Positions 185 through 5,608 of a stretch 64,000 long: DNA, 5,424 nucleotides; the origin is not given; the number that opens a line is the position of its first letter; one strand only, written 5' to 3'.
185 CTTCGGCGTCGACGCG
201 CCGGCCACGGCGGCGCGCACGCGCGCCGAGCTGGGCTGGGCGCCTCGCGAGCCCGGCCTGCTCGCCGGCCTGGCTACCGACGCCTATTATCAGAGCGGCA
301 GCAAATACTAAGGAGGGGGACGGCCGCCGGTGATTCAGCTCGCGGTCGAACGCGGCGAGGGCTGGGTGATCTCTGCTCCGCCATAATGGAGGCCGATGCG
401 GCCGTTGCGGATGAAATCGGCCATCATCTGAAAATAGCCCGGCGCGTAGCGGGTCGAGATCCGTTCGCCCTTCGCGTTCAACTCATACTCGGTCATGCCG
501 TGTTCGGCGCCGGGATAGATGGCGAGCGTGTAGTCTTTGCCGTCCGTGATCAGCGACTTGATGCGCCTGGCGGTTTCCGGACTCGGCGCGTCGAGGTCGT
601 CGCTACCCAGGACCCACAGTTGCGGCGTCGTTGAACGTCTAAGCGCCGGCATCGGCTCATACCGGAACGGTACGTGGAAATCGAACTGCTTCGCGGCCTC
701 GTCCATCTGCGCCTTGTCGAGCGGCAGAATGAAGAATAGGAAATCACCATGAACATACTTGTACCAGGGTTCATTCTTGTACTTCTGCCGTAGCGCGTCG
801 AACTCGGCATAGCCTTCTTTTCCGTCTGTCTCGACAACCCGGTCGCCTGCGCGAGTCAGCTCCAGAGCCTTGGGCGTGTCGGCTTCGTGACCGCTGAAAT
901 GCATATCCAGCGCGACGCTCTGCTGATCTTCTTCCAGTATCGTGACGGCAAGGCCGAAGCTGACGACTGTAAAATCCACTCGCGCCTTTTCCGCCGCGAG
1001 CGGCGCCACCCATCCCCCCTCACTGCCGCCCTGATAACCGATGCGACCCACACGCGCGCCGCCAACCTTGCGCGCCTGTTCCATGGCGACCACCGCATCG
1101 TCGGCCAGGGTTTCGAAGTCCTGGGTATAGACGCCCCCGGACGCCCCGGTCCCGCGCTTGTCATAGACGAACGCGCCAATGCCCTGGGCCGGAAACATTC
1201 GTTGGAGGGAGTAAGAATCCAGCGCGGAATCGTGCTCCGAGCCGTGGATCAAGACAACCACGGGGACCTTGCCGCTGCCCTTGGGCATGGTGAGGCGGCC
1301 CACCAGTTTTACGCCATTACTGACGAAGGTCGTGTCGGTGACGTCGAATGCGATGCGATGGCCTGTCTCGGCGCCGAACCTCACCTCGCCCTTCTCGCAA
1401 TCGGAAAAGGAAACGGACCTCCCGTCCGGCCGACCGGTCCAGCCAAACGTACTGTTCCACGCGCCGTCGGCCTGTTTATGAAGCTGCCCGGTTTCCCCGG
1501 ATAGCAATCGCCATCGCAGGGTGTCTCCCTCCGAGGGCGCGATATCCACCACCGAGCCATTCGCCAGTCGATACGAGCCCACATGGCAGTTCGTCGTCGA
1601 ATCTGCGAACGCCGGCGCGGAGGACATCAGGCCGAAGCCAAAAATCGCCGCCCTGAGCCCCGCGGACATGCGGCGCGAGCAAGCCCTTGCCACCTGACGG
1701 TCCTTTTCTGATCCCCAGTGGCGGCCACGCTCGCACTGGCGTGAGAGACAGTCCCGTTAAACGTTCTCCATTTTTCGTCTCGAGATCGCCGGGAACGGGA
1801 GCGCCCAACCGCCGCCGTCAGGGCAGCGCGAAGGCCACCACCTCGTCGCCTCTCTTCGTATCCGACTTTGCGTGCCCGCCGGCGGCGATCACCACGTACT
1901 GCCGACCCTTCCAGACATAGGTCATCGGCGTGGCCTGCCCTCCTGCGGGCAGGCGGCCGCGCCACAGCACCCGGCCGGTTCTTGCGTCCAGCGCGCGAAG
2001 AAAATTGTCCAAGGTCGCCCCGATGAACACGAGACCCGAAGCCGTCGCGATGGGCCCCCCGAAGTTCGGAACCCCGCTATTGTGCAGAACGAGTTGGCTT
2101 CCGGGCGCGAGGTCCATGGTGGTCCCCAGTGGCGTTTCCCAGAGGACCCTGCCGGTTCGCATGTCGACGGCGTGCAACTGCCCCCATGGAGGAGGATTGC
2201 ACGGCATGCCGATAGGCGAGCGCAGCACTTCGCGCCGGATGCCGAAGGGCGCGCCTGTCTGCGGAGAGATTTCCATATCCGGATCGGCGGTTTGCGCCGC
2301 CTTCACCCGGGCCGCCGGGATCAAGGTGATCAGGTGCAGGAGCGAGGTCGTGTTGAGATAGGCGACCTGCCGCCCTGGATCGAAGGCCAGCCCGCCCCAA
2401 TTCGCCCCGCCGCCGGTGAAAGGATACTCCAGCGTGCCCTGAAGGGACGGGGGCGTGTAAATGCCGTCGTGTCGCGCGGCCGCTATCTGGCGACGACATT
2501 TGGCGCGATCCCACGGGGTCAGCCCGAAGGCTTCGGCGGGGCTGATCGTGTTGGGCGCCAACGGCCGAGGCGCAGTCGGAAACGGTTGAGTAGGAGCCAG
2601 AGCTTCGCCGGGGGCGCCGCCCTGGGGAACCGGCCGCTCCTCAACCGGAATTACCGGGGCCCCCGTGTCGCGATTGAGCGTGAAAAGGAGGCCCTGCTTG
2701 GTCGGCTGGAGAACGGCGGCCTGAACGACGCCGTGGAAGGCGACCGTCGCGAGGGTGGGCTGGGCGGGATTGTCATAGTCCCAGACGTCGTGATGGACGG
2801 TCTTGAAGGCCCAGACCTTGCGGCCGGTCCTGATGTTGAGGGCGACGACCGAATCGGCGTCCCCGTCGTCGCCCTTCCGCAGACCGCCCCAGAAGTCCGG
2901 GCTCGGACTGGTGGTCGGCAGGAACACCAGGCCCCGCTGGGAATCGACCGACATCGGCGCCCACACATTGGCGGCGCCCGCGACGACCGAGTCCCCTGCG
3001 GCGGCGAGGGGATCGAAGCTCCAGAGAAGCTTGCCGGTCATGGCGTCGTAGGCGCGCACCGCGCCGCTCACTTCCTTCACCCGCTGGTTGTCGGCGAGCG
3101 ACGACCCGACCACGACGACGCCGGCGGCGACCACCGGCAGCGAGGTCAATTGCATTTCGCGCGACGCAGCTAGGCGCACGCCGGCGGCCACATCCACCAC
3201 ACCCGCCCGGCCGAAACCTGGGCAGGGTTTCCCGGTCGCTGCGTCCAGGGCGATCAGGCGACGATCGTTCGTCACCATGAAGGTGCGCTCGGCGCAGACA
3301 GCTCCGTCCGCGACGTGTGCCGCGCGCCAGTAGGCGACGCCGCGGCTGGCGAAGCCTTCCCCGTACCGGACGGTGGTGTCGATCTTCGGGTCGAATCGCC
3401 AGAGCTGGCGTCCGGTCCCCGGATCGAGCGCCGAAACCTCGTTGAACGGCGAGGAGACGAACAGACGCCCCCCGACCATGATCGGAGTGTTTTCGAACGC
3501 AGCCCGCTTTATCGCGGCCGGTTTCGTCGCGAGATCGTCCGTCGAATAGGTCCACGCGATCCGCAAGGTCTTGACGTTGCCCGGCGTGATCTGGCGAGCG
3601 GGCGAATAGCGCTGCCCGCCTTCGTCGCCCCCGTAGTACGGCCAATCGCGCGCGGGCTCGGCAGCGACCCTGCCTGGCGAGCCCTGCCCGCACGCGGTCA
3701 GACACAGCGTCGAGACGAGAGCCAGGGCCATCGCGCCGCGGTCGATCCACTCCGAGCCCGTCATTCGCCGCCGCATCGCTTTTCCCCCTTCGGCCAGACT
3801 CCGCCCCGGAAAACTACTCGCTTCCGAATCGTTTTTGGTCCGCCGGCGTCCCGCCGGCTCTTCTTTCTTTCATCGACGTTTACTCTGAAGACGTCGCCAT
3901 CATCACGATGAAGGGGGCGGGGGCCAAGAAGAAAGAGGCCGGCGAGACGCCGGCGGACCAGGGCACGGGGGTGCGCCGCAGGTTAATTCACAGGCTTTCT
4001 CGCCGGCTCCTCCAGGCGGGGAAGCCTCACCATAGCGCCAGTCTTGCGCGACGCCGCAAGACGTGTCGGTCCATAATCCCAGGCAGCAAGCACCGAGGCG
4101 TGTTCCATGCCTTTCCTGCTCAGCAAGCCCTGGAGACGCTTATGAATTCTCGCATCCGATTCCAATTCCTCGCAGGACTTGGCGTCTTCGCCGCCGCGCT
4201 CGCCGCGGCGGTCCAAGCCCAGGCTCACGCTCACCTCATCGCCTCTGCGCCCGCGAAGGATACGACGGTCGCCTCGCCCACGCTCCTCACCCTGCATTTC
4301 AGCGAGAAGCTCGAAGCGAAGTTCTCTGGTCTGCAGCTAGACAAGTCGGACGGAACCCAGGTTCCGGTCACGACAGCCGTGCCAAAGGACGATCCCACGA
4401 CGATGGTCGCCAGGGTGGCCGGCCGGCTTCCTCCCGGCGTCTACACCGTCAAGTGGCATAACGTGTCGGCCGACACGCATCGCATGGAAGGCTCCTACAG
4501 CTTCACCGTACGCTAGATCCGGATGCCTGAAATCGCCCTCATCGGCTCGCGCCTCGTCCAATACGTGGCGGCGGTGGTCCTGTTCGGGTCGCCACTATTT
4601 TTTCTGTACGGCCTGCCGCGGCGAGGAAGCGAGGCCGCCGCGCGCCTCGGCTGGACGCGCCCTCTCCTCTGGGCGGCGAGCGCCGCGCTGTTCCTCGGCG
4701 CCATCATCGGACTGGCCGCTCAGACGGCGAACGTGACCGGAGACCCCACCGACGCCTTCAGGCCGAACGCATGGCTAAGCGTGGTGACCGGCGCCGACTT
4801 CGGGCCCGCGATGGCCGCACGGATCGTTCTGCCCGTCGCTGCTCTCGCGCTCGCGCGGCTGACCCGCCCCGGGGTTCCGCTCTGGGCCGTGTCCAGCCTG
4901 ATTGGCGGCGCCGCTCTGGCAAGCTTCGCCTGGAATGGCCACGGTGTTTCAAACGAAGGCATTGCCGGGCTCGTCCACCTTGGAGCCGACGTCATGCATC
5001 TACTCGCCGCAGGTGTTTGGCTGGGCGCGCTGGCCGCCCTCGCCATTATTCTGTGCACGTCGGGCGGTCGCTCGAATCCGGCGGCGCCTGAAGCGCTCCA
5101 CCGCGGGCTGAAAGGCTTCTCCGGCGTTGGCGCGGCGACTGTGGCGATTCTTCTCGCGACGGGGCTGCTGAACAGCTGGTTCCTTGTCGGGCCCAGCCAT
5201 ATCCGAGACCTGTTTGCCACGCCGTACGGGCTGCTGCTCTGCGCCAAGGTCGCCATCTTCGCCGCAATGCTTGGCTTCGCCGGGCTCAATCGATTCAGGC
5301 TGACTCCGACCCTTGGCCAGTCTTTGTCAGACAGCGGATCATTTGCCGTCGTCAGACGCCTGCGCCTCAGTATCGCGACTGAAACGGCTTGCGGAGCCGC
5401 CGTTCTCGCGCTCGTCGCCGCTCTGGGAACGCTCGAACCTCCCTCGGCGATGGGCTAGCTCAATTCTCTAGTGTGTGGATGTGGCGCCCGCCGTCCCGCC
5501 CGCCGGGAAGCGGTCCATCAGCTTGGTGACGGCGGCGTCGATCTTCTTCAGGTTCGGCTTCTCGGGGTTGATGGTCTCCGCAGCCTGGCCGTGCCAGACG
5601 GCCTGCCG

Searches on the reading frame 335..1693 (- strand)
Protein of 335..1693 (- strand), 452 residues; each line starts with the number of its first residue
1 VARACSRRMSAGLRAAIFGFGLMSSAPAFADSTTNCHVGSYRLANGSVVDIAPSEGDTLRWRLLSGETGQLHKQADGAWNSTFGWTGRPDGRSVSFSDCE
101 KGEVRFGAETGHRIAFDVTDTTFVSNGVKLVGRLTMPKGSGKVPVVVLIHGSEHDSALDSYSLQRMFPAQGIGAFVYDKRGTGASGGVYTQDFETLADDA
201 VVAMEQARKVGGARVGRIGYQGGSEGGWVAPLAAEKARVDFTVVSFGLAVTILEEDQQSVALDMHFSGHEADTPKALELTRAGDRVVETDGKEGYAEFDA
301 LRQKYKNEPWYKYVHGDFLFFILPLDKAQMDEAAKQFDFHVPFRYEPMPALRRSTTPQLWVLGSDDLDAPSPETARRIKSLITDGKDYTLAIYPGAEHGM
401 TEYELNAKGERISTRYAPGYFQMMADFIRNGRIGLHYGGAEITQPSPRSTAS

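Call 72: search_protein_families(library=pfam, proteins=[window:335-1693:-], max_evalue=0.000001)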
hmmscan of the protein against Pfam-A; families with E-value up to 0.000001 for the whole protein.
window:335-1693:- (452 aa): 3 families
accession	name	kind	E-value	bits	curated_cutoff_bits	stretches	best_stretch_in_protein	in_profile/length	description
PF12146.15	Hydrolase_4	-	1.7e-08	34.5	27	0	145-239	6-99/239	Serine aminopeptidase, S33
PF00326.27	Peptidase_S9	-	2.8e-08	34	22.6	0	345-407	135-196/213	Prolyl oligopeptidase family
PF02129.25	Peptidase_S15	-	2.1e-07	31.4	23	1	127-238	2-117/262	X-Pro dipeptidyl-peptidase (S15 family)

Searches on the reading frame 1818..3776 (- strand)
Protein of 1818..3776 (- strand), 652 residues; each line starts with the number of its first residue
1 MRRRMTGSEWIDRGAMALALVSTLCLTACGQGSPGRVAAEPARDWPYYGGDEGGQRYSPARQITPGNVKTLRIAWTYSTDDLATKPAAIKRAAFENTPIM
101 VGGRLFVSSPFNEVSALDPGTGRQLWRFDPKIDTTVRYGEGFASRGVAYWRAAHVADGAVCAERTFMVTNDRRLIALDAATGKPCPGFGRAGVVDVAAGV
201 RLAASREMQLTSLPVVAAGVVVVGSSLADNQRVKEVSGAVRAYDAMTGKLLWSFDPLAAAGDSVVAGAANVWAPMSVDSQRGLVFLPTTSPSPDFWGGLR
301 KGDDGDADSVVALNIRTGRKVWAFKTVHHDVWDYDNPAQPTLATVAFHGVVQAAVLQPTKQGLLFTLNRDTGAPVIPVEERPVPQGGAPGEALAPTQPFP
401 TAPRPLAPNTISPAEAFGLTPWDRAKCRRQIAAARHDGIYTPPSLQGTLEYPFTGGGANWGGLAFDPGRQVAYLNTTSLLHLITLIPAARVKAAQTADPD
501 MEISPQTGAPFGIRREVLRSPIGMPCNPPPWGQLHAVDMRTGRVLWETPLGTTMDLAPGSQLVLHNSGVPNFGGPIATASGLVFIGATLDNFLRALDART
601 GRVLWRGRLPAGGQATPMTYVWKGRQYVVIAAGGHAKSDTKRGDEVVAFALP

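Call 72: search_protein_families(library=pfam, proteins=[window:1818-3776:-], max_evalue=0.000001)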
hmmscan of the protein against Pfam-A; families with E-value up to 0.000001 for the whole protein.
window:1818-3776:- (652 aa): 2 families
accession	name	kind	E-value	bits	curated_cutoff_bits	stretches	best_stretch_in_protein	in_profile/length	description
PF01011.28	PQQ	-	3.1e-226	753.2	26.7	1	45-628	1-595/595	Glucose/ethanol/alcohol dehydrogenase, beta-propeller domain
PF13360.13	PQQ_2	-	3.8e-24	86.1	27.6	3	98-253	30-143/233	Outer membrane protein assembly factor BamB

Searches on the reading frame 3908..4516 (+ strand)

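Call 72: search_protein_families(library=pfam, proteins=[window:3908-4516:+], max_evalue=0.000001)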
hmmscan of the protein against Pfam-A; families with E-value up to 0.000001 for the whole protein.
window:3908-4516:+ (202 aa): 1 family
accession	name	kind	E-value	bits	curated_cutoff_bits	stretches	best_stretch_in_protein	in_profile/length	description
PF04234.18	CopC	-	7.8e-22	78.5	23.3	1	107-201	1-92/92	CopC domain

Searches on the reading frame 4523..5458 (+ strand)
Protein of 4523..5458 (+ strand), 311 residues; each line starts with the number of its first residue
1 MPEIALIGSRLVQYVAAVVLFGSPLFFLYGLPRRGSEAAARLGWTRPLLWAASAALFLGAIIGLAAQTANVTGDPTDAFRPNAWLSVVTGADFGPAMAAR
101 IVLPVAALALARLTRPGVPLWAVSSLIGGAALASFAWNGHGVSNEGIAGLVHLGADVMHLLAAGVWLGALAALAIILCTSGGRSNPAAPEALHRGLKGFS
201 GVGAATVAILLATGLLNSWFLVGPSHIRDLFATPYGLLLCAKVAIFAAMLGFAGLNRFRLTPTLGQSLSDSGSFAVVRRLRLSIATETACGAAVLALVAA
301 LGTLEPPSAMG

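Call 72: search_protein_families(library=pfam, proteins=[window:4523-5458:+], max_evalue=0.000001)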
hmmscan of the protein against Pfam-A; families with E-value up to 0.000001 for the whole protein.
window:4523-5458:+ (311 aa): 1 family
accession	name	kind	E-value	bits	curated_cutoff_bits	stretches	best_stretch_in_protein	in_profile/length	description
PF05425.18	CopD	-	1e-23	84.1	32.1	1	196-301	4-105/105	Copper resistance protein D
